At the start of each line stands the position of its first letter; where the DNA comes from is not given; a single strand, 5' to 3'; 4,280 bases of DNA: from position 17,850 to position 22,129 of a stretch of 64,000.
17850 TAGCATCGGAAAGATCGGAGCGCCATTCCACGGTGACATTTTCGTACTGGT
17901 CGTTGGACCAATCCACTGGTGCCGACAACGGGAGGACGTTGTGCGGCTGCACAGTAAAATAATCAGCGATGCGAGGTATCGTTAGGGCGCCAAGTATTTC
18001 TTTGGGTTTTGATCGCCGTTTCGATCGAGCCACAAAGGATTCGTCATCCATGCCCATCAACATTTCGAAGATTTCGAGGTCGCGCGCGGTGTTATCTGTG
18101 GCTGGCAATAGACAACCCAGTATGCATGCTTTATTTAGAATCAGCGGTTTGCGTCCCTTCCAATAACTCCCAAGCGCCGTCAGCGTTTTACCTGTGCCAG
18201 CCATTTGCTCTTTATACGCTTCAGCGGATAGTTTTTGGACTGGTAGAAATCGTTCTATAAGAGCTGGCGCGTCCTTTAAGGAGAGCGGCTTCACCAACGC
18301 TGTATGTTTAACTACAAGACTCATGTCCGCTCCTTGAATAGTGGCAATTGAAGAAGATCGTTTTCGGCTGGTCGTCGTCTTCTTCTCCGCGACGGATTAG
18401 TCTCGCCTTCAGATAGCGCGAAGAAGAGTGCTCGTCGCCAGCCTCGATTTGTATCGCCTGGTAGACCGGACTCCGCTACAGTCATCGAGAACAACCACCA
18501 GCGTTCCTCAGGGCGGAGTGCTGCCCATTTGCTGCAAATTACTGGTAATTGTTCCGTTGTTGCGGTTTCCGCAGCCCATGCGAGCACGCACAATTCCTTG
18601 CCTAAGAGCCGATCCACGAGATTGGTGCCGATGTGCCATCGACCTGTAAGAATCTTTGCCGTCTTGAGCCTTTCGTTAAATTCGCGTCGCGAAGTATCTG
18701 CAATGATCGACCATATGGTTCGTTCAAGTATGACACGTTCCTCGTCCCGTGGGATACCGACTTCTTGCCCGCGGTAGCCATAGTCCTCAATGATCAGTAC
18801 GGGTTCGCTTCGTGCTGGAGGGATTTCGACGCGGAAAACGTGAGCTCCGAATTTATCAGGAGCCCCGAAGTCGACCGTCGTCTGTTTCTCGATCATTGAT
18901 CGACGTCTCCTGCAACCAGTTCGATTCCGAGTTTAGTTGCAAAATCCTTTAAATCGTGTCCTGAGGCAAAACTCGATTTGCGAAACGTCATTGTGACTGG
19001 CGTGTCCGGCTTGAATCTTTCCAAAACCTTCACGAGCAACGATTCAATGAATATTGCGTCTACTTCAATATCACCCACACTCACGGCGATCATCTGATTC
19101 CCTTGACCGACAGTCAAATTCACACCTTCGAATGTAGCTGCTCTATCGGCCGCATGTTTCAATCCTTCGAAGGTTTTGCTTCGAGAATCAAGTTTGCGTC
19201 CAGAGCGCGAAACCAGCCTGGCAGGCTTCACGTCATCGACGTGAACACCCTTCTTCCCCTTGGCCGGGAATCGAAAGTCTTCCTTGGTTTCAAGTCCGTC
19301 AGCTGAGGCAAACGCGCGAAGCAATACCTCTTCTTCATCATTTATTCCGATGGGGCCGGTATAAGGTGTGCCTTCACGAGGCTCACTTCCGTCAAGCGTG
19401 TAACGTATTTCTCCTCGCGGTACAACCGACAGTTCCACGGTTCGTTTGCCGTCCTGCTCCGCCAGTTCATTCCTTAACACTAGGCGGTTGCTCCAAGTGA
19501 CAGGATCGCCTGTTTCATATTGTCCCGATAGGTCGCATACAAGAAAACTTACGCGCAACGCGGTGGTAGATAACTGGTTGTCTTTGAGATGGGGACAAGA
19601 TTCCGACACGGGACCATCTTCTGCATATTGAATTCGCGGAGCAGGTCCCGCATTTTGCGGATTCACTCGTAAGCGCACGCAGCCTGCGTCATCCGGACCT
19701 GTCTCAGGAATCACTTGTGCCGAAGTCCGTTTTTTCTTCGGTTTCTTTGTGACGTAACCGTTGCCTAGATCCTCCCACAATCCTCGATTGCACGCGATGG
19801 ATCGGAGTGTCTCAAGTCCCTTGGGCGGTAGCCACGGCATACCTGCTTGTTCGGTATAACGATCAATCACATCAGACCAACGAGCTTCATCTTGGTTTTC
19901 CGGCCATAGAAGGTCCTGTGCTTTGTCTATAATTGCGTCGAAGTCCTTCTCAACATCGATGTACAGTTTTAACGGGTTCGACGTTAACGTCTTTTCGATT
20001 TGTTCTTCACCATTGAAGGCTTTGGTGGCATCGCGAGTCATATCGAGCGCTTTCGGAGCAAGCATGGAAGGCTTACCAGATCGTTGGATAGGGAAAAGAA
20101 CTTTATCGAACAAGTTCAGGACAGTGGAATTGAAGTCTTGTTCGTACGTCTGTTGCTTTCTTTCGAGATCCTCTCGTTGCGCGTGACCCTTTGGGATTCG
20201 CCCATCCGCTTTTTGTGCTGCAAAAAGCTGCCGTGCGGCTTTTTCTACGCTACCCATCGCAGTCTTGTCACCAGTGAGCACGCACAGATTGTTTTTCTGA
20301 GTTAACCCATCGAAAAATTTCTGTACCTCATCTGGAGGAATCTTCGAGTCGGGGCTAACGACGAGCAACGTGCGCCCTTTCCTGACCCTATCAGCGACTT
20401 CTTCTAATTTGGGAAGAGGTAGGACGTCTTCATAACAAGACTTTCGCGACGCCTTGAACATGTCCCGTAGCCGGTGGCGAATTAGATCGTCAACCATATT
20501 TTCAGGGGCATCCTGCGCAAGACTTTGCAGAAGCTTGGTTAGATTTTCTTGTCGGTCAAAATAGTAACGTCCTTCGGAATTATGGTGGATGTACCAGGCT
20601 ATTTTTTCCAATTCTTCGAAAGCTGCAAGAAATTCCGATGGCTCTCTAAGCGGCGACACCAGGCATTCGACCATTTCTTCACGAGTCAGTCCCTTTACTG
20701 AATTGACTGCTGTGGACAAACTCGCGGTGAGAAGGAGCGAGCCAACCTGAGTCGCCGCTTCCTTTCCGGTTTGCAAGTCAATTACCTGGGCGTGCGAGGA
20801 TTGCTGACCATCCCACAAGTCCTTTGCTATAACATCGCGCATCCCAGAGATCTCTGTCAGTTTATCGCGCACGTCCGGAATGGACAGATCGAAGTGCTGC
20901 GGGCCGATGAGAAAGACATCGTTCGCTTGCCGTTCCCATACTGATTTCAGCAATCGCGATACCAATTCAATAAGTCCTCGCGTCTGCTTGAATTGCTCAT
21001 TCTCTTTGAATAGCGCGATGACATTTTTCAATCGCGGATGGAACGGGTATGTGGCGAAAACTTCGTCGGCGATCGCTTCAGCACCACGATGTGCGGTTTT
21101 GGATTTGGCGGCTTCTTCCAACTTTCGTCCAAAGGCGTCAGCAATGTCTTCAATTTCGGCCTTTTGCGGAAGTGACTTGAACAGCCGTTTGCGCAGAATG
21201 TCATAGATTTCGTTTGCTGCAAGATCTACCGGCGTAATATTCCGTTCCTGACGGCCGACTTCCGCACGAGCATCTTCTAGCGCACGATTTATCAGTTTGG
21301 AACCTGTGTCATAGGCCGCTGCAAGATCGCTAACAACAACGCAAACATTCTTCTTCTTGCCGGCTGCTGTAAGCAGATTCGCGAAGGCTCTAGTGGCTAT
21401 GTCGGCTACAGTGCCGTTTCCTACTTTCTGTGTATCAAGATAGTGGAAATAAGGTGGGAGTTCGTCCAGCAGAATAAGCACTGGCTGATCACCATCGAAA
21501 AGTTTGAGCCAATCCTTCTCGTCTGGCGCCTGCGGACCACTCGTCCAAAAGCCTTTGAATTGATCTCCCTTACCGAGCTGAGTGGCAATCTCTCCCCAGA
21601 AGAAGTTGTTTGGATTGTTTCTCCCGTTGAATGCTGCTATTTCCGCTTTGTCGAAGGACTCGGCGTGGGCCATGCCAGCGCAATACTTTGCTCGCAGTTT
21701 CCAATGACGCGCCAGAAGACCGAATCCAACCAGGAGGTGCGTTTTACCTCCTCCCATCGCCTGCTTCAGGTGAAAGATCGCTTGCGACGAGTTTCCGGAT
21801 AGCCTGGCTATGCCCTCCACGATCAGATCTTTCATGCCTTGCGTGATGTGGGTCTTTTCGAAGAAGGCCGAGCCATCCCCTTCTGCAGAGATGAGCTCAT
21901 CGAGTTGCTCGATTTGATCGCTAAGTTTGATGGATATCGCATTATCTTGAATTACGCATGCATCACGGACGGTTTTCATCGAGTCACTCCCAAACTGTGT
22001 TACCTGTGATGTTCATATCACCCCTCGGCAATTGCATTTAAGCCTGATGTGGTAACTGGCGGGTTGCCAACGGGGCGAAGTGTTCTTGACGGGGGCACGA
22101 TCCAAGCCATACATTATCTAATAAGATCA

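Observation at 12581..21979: Four translationally coupled genes: DUF499 ATPase, DUF3780, DUF1156 methyltransferase and PLD-SNF2 helicase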

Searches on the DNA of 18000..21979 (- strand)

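Call 53: search_dna_similar(query=window:18000-21979:-, collection=ecoli_genomes, mode=distant, max_rows=10)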
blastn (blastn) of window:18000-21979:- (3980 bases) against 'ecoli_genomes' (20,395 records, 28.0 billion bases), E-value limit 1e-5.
Records with a match: 32; places in all: 32; records where one place covers at least 80% of the query: 0.
Genomes with a match: 32 of 5426; with a place that covers at least 80% of the query: 0. Places per genome that has any: lowest 1, median 1, highest 1. On chromosomes: 32 places; on plasmids: 0.
Best place of each record, by identity: 60-80% 32.
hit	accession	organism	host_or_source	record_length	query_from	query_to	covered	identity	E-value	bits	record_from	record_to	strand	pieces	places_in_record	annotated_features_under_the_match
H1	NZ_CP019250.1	Escherichia coli strain 13KWH46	Homo sapiens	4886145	338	1316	25%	64.9%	3e-40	178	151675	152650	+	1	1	anti-phage-associated DUF499 domain-containing protein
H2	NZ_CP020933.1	Escherichia coli strain HB-Coli0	chicken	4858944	338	1316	25%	64.9%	3e-40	178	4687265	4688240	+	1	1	anti-phage-associated DUF499 domain-containing protein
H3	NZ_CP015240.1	Escherichia coli strain 2011C-3911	Homo sapiens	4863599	338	1316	25%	64.9%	3e-40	178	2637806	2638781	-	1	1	anti-phage-associated DUF499 domain-containing protein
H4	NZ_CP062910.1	Escherichia coli O112ab:H8 strain Res13-Lact-EA06-22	Sus scrofa domesticus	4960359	338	1316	25%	64.9%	3e-40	178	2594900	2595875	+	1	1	anti-phage-associated DUF499 domain-containing protein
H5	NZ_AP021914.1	Escherichia coli strain WP2-W18-CRE-03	-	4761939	338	1316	25%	64.9%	3e-40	178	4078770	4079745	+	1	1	anti-phage-associated DUF499 domain-containing protein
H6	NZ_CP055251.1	Escherichia coli strain AH01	chicken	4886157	338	1316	25%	64.9%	3e-40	178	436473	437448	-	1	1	anti-phage-associated DUF499 domain-containing protein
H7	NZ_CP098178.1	Escherichia coli strain Z0117EC0148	Canis lupus familiaris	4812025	338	1316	25%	64.9%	3e-40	178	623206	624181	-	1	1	anti-phage-associated DUF499 domain-containing protein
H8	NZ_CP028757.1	Escherichia coli strain A17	Otter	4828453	338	1316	25%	64.9%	3e-40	178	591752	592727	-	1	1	anti-phage-associated DUF499 domain-containing protein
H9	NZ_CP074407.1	Escherichia coli strain GDAR2-2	Mus musculus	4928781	338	1316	25%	64.9%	3e-40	178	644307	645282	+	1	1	anti-phage-associated DUF499 domain-containing protein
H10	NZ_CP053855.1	Escherichia coli strain 258E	duck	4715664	338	1316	25%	64.9%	3e-40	178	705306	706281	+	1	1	anti-phage-associated DUF499 domain-containing protein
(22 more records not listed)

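Call 56: get_annotated_region(hit=H1, flank=12000)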
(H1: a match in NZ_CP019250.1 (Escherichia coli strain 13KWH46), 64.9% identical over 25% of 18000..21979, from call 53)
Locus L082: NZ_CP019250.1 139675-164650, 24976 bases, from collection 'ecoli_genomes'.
description: Escherichia coli strain 13KWH46 chromosome, complete genome
organism: Escherichia coli strain 13KWH46 (NCBI taxid 562)
replicon: chromosome; assembly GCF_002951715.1
host: Homo sapiens; source: urine; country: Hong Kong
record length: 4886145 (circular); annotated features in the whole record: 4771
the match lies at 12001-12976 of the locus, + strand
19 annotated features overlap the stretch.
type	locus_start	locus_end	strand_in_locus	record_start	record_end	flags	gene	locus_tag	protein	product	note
CDS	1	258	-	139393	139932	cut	fimI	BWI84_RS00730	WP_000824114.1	fimbrial protein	-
CDS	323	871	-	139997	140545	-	fimA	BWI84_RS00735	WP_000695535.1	type 1 fimbrial major subunit FimA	-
CDS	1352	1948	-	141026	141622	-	fimE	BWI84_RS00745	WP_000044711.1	type 1 fimbria switch DNA invertase FimE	upgraded from regulatory protein to switch DNA invertase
CDS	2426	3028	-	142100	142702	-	fimB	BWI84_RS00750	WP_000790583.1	type 1 fimbria switch DNA invertase FimB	-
CDS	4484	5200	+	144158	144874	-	nanC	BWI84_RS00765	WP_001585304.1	N-acetylneuraminic acid outer membrane channel NanC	-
CDS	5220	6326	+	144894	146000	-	nanM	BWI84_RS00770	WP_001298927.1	N-acetylneuraminate epimerase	-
CDS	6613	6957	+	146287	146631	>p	-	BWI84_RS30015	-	sialate O-acetylesterase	incomplete; partial in the middle of a contig; missing C-terminus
CDS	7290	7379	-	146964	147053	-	-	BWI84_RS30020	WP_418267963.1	hypothetical protein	-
CDS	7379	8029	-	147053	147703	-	-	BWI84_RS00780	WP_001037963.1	HNH endonuclease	-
CDS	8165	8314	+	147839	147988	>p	-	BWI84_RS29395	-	phosphorothioated DNA-binding restriction endonuclease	incomplete; partial in the middle of a contig; missing C-terminus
CDS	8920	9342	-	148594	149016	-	-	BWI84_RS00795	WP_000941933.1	fosfomycin resistance glutathione transferase FosA7.5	-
CDS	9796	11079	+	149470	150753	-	-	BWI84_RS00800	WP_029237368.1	ISL3 family transposase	-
CDS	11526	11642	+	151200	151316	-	-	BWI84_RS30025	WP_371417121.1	excisionase family DNA-binding protein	-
CDS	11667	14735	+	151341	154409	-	-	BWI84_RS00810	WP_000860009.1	anti-phage-associated DUF499 domain-containing protein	-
CDS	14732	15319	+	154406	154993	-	-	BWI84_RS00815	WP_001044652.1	anti-phage-associated DUF3780 domain-containing protein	-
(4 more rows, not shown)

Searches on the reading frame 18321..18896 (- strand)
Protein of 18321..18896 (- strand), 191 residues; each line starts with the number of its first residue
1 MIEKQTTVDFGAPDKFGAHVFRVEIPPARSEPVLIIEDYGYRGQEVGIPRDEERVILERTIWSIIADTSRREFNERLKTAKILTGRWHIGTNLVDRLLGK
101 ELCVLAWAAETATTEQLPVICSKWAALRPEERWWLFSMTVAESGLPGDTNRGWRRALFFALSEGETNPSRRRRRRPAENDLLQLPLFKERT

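Call 3: search_protein_families(library=pfam, proteins=[window:18321-18896:-], max_evalue=0.01)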
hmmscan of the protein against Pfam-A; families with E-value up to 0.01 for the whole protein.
window:18321-18896:- (191 aa): 1 family
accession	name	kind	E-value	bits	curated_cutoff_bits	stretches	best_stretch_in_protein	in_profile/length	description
PF12635.12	DUF3780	-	2e-70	236.8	27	1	5-175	2-172/184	Protein of unknown function (DUF3780)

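Call 4: search_protein_families(library=padloc, proteins=[window:18321-18896:-], max_evalue=0.01)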
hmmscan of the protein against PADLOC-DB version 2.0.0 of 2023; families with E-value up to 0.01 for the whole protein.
window:18321-18896:- (191 aa): 2 families
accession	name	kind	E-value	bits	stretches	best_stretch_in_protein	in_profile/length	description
PDLC02191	DUF3780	-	4.6e-79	262.5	1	5-184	2-187/196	-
PDLC02190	DUF3780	-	3.2e-44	149.6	1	4-162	14-171/361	-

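Call 5: search_protein_families(library=ncbifam, proteins=[window:18321-18896:-], max_evalue=0.01)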
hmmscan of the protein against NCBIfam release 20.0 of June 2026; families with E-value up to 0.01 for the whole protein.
window:18321-18896:- (191 aa): 1 family
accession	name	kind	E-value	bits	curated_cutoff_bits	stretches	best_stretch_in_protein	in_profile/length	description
NF042961.1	DUF3780_antiphage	equivalog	3.4e-70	235.6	200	1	7-178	1-171/184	anti-phage-associated DUF3780 domain-containing protein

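Call 24: search_solved_structures(query=window:18321-18896:-, max_evalue=0.01, show_alignments=1)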
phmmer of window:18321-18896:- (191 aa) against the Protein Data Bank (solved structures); distinct sequences matched with E-value up to 0.01: 0.

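Call 30: find_encoding_contigs(protein=window:18321-18896:-, flank=10000, max_places=6)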
Protein window:18321-18896:- (191 aa): 1 contig read that carries it; 1 place shown.
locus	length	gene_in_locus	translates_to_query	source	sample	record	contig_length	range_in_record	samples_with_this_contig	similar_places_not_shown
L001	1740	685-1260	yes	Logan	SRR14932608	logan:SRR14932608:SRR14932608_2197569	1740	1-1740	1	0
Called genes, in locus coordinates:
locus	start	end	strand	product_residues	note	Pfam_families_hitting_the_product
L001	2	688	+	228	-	?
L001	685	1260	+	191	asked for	PF12635:DUF3780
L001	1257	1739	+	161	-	?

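Call 43: find_homologous_proteins(query=window:18321-18896:-, max_evalue=0.00001)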
Query window:18321-18896:- (191 aa): 4404 proteins with E <= 0.00001 among 4503 candidates; the best 120 are listed.
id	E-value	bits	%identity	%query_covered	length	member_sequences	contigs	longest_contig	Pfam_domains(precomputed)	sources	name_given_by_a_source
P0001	2.3e-124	431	100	100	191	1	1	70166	PF12635.13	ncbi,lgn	-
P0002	1.8e-105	369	86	99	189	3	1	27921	PF12635.13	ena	-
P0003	3.5e-105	368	85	99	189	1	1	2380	PF12635.13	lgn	-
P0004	6.2e-104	364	85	99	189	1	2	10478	PF12635.13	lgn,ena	-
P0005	1.5e-102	359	84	99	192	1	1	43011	PF12635.13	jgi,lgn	-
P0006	4.7e-100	351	79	99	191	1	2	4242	PF12635.13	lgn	-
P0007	1.1e-99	350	80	99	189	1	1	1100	PF12635.13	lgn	-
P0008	2.9e-99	349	78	99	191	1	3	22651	PF12635.13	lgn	-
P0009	1.2e-98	347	81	98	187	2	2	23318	PF12635.13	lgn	-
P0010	1.9e-98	346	79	99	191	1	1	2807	PF12635.13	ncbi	-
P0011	1.4e-97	343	76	99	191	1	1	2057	PF12635.13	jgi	jgi:hypothetical protein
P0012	2.1e-97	343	77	99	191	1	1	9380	PF12635.13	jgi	jgi:hypothetical protein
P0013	2.3e-97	343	78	99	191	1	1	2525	PF12635.13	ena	-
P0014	3.1e-97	342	79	99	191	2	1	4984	PF12635.13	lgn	-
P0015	4.7e-97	342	78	99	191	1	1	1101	PF12635.13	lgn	-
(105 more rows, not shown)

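Call 44: list_cluster_members(proteins=[window:18321-18896:-, window:18893-21979:-, window:15301-18324:-, window:12581-15304:-])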
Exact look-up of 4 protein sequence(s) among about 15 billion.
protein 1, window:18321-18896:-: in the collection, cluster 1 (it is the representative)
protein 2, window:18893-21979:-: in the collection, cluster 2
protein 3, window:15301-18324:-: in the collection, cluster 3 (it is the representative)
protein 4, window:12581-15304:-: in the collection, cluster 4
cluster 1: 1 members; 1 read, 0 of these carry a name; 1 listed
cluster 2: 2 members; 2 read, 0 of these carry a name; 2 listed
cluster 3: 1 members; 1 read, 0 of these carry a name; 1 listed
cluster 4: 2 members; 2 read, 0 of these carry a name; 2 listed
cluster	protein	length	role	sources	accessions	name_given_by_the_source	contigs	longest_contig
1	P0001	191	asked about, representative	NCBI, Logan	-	-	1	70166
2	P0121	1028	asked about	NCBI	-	-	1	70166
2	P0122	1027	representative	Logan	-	-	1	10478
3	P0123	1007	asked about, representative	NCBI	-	-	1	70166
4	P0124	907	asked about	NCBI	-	-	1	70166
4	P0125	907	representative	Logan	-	-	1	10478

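Call 47: find_related_loci(query=A2, collection=genome_contigs, flank=10000)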
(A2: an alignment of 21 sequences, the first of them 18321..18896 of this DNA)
Query A2 (191 aa) in genome_contigs; peptide patterns used: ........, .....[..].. (x = any residue, [..] = any of these).
272 stretches matched a pattern; 161 encode a relative of the query (tblastn E <= 1e-3); the best 80 are kept; 80 distinct loci.
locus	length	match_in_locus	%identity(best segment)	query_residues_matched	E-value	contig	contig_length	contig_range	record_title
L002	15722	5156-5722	80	1-189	1e-100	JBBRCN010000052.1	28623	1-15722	MAG: Burkholderiales bacterium isolate Co_metawrap_2404 Cmw_2404_k141_27450859_length_28623_cov_22.9961, whole genome sh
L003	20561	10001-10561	77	3-189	4e-98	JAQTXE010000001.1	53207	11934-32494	MAG: Syntrophales bacterium isolate STC_127 NODE_1259_length_53207_cov_3.086285_Sandtown_C, whole genome shotgun sequenc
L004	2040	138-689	78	6-189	1e-101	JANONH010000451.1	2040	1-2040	MAG: Methylibium sp. isolate VAR_43_metabat_44 VAR_43_k141_3405066, whole genome shotgun sequence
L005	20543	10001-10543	77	8-188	8e-97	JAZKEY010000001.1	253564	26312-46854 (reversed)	MAG: Verrucomicrobiota bacterium isolate DC_HB_02_SPN181219-bin056 DCHB02SPN_B056_0_000000000001, whole genome shotgun s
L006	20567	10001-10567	76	1-189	5e-97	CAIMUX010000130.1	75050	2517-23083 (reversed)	MAG: Candidatus Eisenbacteria bacterium isolate Loclat_bin-10216 genome assembly, contig: bin-10216:130/142, whole genom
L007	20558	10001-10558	77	4-189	5e-97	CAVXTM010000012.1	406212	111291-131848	MAG: uncultured Gammaproteobacteria bacterium isolate MFD06229.bin.1.238 genome assembly, contig: contig_439, whole geno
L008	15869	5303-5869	74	1-189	9e-97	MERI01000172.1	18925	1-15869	MAG: Betaproteobacteria bacterium RIFCSPLOWO2_12_FULL_62_58 rifcsplowo2_12_scaffold_3637, whole genome shotgun sequence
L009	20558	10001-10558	76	4-189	4e-96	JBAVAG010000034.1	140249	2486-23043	MAG: Desulfobaccales bacterium isolate MFD09281_ilm_asm_bin32 k127_440399, whole genome shotgun sequence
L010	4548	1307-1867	76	3-189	2e-96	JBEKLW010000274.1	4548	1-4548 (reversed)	MAG: Bryobacteraceae bacterium isolate SPRUCE 37 SPRUCE_37_274, whole genome shotgun sequence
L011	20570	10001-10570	76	1-190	3e-96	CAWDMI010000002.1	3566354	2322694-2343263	MAG: uncultured delta proteobacterium isolate MFD04944.bin.2.54 genome assembly, contig: contig_25315, whole genome shot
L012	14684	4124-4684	74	1-187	5e-96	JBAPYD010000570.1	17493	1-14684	MAG: Chromatiaceae bacterium isolate MFD00100_ilm_asm_bin26 k127_215359, whole genome shotgun sequence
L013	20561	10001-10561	76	3-189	4e-96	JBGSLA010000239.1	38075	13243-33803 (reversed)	MAG: Desulfobaccales bacterium isolate JTS-AC195 k141_2269265, whole genome shotgun sequence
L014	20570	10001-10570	75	1-190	1e-95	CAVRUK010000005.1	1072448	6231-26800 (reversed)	MAG: uncultured delta proteobacterium isolate MFD02248.bin.1.51 genome assembly, contig: contig_7132, whole genome shotg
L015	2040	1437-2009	76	1-191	1e-100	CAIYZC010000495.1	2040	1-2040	MAG: uncultured Pedosphaera sp. isolate Umea_bin-10158 genome assembly, contig: bin-10158:495/870, whole genome shotgun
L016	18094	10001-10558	76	1-187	1e-95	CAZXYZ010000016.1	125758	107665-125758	MAG TPA_asm: uncultured Pirellulaceae bacterium isolate binchicken_co16_356 genome assembly, contig: NODE_218_length_125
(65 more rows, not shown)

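Call 66: predict_structure(alignment_id=A2)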
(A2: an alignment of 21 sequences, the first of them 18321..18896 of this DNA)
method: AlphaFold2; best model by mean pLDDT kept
length: 191 residues; sequences in the alignment: 21
mean_pLDDT: 46.5   pTM: 0.46
mean pLDDT of the five models: 46.5, 40.6, 39.0, 37.7, 37.4
residues with pLDDT >= 90: 0; 70-90: 0; 50-70: 77; < 50: 114
segments of 3 or more residues with pLDDT < 50: 1-23, 25-35, 37-59, 82-96, 141-147, 164-191
pLDDT, mean of each block of 10 residues (from residue 1): 31 32 44 44 35 46 54 56 40 50 64 62 62 54 43 56 43 35 34 31
secondary structure, 60 per line:
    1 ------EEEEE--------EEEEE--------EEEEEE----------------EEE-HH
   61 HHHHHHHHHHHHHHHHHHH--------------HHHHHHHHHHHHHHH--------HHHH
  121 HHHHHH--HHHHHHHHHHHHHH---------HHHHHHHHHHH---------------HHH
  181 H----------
elements in order: E7-11 E20-24 E33-38 E55-57 H59-79 H94-108 H117-126 H129-142 H152-162 H178-181
